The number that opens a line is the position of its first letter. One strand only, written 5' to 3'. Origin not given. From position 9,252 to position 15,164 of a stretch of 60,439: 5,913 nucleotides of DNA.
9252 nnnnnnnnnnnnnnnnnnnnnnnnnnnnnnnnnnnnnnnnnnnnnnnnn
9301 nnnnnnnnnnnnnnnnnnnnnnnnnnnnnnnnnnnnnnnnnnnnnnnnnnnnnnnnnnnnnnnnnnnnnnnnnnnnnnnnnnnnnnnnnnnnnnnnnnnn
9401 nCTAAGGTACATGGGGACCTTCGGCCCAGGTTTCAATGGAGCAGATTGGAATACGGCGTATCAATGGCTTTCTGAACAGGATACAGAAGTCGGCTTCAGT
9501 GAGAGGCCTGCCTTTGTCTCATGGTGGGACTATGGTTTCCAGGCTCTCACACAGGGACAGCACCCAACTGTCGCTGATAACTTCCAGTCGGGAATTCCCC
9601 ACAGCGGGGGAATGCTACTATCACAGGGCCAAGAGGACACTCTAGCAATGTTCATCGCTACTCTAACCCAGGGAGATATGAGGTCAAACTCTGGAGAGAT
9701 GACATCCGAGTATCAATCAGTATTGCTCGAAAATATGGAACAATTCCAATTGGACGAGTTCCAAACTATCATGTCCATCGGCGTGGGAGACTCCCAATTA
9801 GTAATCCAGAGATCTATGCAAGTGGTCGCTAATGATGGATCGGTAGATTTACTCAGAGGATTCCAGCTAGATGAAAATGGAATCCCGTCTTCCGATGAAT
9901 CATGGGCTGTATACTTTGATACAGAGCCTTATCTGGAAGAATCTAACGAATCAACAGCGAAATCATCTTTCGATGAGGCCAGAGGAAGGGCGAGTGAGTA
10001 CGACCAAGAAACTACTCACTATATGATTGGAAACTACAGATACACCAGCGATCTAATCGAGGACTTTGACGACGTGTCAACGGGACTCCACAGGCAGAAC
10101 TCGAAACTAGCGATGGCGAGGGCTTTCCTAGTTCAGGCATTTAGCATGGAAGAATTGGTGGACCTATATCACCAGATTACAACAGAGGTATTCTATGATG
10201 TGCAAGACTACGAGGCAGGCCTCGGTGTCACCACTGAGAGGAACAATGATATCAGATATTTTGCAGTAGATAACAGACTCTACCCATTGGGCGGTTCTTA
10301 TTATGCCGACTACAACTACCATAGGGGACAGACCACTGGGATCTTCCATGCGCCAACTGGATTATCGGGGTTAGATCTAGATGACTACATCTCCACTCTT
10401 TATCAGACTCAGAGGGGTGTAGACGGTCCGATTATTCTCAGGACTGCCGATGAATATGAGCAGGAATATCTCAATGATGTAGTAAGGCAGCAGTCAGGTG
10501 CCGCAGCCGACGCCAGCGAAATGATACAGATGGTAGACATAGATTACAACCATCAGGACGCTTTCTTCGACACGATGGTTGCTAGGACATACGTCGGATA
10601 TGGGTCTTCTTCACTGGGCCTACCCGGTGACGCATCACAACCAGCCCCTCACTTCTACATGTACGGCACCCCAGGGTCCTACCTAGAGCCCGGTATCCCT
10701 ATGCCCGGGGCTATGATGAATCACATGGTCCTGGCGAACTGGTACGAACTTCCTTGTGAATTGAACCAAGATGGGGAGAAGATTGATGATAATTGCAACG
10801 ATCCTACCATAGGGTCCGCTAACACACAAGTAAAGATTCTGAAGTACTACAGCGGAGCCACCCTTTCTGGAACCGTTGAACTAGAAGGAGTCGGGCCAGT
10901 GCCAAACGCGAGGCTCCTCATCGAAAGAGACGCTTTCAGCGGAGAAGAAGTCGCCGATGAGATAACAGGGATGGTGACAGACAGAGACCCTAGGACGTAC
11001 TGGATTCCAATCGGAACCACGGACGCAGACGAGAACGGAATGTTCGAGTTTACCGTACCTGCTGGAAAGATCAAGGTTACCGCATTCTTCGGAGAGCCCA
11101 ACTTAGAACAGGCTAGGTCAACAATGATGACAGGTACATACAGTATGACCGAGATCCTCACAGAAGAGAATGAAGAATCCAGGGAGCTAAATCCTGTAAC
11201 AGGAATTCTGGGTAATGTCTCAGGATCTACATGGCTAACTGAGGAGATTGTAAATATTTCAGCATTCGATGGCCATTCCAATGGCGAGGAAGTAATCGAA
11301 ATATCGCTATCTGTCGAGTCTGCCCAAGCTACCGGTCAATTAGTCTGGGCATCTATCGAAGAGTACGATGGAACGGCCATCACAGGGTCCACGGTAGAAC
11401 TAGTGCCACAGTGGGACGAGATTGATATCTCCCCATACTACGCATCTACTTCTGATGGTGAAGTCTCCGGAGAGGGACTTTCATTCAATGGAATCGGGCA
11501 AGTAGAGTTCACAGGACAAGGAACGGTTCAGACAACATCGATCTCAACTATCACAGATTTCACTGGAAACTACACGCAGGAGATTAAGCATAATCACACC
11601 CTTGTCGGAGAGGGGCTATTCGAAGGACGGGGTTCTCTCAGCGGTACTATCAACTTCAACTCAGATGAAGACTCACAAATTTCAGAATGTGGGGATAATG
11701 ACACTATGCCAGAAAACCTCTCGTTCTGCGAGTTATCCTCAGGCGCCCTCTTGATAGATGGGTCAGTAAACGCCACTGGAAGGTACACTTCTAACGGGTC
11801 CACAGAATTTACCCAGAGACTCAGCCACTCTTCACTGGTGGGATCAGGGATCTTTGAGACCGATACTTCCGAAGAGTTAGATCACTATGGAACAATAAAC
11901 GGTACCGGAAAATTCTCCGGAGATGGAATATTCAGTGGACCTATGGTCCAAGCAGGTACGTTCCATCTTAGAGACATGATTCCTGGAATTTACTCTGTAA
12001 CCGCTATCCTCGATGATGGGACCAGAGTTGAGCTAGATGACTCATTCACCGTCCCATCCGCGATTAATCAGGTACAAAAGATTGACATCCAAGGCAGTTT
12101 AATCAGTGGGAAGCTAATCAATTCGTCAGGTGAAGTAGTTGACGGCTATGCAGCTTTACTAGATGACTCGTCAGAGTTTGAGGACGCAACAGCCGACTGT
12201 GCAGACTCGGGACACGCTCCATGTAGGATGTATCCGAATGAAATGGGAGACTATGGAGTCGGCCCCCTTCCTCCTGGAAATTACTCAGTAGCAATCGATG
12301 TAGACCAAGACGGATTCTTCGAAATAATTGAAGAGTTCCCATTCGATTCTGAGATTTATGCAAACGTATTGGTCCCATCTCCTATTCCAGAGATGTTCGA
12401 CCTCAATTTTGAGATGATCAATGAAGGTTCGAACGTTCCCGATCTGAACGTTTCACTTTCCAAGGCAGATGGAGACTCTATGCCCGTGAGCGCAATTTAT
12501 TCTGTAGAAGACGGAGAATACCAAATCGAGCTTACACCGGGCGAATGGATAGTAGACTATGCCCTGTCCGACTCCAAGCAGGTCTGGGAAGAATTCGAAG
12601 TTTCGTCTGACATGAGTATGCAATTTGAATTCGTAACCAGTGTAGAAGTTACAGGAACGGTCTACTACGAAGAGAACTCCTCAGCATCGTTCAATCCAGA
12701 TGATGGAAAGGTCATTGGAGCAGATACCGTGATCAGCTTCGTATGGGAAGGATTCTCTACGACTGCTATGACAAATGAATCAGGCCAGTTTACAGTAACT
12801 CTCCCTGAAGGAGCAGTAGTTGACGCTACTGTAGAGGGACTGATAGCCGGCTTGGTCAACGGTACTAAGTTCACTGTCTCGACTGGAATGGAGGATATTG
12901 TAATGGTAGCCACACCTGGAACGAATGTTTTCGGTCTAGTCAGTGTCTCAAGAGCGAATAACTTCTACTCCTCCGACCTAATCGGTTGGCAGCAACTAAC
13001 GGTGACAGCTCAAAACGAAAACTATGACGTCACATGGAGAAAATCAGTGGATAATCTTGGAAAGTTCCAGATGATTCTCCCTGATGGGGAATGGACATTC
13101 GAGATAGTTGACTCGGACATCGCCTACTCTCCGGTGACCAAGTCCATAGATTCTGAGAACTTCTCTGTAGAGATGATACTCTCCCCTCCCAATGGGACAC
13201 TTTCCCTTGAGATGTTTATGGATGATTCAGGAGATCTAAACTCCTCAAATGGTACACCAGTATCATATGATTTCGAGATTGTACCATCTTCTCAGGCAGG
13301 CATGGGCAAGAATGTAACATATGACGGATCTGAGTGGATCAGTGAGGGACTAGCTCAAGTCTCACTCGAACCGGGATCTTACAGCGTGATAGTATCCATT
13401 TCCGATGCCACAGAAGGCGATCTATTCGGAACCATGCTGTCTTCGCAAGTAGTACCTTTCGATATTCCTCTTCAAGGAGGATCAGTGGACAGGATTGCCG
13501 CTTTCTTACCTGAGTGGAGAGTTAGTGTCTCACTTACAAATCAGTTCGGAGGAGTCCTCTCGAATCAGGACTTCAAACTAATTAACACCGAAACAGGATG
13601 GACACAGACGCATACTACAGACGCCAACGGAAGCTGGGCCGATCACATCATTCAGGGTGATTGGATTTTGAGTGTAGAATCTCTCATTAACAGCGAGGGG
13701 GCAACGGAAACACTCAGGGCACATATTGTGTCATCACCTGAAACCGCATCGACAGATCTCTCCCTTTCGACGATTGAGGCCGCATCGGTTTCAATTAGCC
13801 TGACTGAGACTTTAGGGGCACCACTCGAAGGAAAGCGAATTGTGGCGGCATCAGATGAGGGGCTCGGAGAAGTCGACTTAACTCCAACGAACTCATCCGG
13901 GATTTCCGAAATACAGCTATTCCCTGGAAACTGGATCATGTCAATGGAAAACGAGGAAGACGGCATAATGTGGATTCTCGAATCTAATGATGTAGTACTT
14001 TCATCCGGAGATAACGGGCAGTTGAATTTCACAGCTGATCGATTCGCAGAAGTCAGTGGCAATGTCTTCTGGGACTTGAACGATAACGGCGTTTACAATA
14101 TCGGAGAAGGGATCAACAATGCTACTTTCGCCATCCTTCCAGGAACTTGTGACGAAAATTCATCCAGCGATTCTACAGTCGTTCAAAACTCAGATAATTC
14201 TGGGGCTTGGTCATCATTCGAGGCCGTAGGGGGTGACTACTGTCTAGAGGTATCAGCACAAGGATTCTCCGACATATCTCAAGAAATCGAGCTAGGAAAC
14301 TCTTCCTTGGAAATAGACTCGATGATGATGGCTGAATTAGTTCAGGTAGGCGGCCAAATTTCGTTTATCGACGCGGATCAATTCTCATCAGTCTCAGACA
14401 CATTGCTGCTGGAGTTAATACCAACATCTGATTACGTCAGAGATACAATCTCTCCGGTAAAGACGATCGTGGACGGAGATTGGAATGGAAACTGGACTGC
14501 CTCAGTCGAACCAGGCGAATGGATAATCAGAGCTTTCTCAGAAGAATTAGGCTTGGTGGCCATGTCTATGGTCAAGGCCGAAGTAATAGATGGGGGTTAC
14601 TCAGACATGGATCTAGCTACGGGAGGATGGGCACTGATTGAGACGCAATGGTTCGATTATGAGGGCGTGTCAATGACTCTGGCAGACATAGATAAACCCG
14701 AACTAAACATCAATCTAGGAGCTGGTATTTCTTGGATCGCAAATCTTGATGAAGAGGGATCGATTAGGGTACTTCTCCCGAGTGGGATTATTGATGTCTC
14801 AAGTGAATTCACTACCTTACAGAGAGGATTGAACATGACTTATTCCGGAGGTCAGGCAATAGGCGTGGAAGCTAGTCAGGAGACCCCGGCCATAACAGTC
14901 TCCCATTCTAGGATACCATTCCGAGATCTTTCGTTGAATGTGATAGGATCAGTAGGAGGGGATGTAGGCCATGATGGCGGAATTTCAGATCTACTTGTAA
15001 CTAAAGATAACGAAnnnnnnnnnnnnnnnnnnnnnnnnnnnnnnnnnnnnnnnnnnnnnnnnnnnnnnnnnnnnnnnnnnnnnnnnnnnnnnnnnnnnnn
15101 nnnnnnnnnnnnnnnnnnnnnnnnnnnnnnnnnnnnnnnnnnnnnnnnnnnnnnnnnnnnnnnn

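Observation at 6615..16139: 3174-codon AglB/STT3 oligosaccharyltransferase fused to about 1750 aa of surface beta-sandwich repeats and a terminal TM anchor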

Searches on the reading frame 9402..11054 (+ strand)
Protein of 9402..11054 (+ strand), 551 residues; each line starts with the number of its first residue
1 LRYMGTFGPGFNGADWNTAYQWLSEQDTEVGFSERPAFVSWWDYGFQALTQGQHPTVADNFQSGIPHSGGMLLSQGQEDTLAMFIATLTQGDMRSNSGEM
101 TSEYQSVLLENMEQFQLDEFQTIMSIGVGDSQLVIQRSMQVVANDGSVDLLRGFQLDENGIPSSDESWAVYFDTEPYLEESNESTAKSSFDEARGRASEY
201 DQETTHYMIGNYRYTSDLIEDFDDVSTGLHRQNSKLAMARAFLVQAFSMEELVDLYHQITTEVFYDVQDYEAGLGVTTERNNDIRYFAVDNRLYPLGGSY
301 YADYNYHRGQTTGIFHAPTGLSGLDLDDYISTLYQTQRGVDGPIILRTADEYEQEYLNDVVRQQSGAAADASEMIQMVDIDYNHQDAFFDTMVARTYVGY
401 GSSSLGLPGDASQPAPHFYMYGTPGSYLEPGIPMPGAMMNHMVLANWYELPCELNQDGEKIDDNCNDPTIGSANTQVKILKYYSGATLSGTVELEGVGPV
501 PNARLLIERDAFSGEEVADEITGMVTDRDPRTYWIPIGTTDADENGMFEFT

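Call 59: predict_structure(alignment_id=A3)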
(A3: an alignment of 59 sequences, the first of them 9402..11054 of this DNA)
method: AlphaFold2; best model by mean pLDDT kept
length: 551 residues; sequences in the alignment: 59
mean_pLDDT: 61.3   pTM: 0.52
mean pLDDT of the five models: 61.3, 59.2, 59.2, 57.7, 57.6
residues with pLDDT >= 90: 108; 70-90: 130; 50-70: 99; < 50: 214
segments of 3 or more residues with pLDDT < 50: 1-24, 31-73, 285-321, 388-451, 465-489, 508-517, 523-525
pLDDT, mean of each block of 10 residues (from residue 1): 25 38 47 39 28 28 34 59 79 83 94 96 94 95 93 95 95 88 95 90 91 85 73 87 93 84 72 68 45 32 26 29 56 79 85 85 80 77 54 29 24 28 38 28 25 56 49 27 37 60 51 45 52 55 72 61
secondary structure, 60 per line:
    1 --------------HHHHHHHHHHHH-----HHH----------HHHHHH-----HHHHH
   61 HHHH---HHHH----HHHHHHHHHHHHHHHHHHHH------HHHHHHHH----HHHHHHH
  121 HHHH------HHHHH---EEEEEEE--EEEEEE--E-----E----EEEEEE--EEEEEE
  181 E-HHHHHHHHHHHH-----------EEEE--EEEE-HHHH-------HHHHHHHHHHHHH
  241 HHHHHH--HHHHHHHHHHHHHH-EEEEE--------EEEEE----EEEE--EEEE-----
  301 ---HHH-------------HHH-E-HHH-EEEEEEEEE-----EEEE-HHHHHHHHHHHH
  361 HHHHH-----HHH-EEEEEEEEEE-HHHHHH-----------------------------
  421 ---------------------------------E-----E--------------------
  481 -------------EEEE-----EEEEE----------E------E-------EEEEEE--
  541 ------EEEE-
elements in order: H15-26 H45-50 H56-64 H68-71 H76-95 H102-109 H114-124 H131-135 E139-145 E148-153 E167-172 E175-181 H183-194 E206-209 E212-215 H217-220 H228-246 H249-262 E264-268 E277-281 E286-289 E292-295 E330-338 E344-347 H349-365 E375-384 H386-391 E494-497 E503-507 E533-538 E547-550

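Call 64: fold_search(model_id=the predicted structure, library=pdb)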
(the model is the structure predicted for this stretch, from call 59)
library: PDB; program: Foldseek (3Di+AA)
matches with E <= 10: 163; with E <= 0.001: 0
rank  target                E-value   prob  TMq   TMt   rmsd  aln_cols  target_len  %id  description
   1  2h5g_A                4.4e-01  0.04  0.06  0.07  14.1       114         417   14  Crystal structure of human pyrroline-5-carboxylate synthetase (released 2006-06-23)
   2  6dbb_C                4.9e-01  0.06  0.08  0.09  13.3       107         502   11  Crystal structure of a Putative aldehyde dehydrogenase family protein Burkholderia cenocepacia J2315 in complex with p (released 2018-08-29)
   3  6dbb_B                4.9e-01  0.06  0.08  0.09  13.3       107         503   11  Crystal structure of a Putative aldehyde dehydrogenase family protein Burkholderia cenocepacia J2315 in complex with p (released 2018-08-29)
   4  6dbb_A                6.2e-01  0.06  0.08  0.09  13.3       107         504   11  Crystal structure of a Putative aldehyde dehydrogenase family protein Burkholderia cenocepacia J2315 in complex with p (released 2018-08-29)
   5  8v83_n                8.1e-01  0.03  0.08  0.11  20.9       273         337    9  60S ribosome biogenesis intermediate (Dbp10 pre-catalytic structure - Overall map) (released 2024-05-01)
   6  2h5g_B                8.5e-01  0.02  0.06  0.07  13.6       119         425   15  Crystal structure of human pyrroline-5-carboxylate synthetase (released 2006-06-23)
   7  7f5t_A                1.5e+00  0.02  0.05  0.05  15.0       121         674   12  Drosophila P5CS filament with glutamate (released 2022-05-18)
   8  7f5u_A                1.5e+00  0.02  0.06  0.05  16.3       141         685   12  Drosophila P5CS filament with glutamate and ATPgammaS (released 2022-04-06)
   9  1vlu_B                1.5e+00  0.02  0.05  0.07  14.5       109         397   11  Crystal structure of Gamma-glutamyl phosphate reductase (yor323c) from Saccharomyces cerevisiae at 2.40 A resolution (released 2004-08-24)
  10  7pd7_D                1.6e+00  0.07  0.07  0.13  17.7        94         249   11  Crocagin methyl transferase CgnL (released 2022-08-17)
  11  7wxf_A                1.6e+00  0.02  0.06  0.07  13.7       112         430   10  GPR domain of Drosophila P5CS filament with glutamate (released 2022-03-30)
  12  1vlu_A                1.7e+00  0.02  0.05  0.07  14.4       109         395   11  Crystal structure of Gamma-glutamyl phosphate reductase (yor323c) from Saccharomyces cerevisiae at 2.40 A resolution (released 2004-08-24)
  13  7pd7_A                2.3e+00  0.06  0.07  0.13  17.6        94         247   12  Crocagin methyl transferase CgnL (released 2022-08-17)
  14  8rt1_A                2.3e+00  0.02  0.09  0.11  15.9       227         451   12  BTV15 VP5 at pH 9.0 (released 2024-09-04)
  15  2w0r                  2.4e+00  0.05  0.06  0.18  11.7        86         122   15  Crystal structure of the mutated N263D YscU C-terminal domain (released 2008-11-04)
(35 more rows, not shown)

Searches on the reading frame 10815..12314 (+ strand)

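Call 30: search_protein_families(library=pfam, proteins=[window:10815-12314:+], max_evalue=1)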
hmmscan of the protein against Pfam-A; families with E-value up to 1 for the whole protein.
window:10815-12314:+ (500 aa): 3 families
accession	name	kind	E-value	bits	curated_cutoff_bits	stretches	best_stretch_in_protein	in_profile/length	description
PF07210.18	DUF1416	-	0.0015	18.9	23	1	421-471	12-60/97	Protein of unknown function (DUF1416)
PF13620.12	CarboxypepD_reg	-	0.0028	18.4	32.3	0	66-90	29-54/82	Carboxypeptidase regulatory-like domain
PF13715.12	CarbopepD_reg_2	-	0.016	15.7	32.2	0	69-91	28-51/88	CarboxypepD_reg-like domain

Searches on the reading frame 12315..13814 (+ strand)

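Call 30: search_protein_families(library=pfam, proteins=[window:12315-13814:+], max_evalue=1)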
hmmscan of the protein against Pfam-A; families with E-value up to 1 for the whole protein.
window:12315-13814:+ (500 aa): 4 families
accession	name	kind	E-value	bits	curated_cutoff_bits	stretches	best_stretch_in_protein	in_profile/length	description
PF13620.12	CarboxypepD_reg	-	2.1e-10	41.3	32.3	0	144-167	25-49/82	Carboxypeptidase regulatory-like domain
PF17802.7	SpaA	-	0.0044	17.6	23.1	0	37-80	12-56/91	Prealbumin-like fold domain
PF02369.22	Big_1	-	0.063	13.8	34.9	0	148-178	51-81/93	Bacterial Ig-like domain (group 1)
PF10371.14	EKR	-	0.11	12.8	27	1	50-70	25-43/55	Domain of unknown function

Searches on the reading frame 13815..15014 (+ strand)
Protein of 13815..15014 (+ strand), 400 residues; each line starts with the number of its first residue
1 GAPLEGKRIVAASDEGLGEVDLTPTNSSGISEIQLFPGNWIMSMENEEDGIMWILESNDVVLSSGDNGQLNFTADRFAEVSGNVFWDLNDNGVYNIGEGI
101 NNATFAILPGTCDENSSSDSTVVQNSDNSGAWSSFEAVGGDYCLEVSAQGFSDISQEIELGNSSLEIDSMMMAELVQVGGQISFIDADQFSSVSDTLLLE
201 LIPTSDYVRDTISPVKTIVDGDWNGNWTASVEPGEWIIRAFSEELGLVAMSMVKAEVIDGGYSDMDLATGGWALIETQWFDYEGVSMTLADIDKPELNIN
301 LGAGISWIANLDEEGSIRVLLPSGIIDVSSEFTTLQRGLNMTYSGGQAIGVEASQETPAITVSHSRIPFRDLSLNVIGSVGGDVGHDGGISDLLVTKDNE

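Call 30: search_protein_families(library=pfam, proteins=[window:13815-15014:+], max_evalue=1)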
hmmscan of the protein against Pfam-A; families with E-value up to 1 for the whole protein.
window:13815-15014:+ (400 aa): 3 families
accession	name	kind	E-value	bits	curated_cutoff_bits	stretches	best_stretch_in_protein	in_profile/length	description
PF13620.12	CarboxypepD_reg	-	0.016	16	32.3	1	116-161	24-70/82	Carboxypeptidase regulatory-like domain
PF20608.4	Phage_tube_C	-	0.12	13.1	24.1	1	99-159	16-77/82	Phage tail tube protein C-terminal domain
PF20033.5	DUF6438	-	0.23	12.2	30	1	66-123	23-80/116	Domain of unknown function (DUF6438)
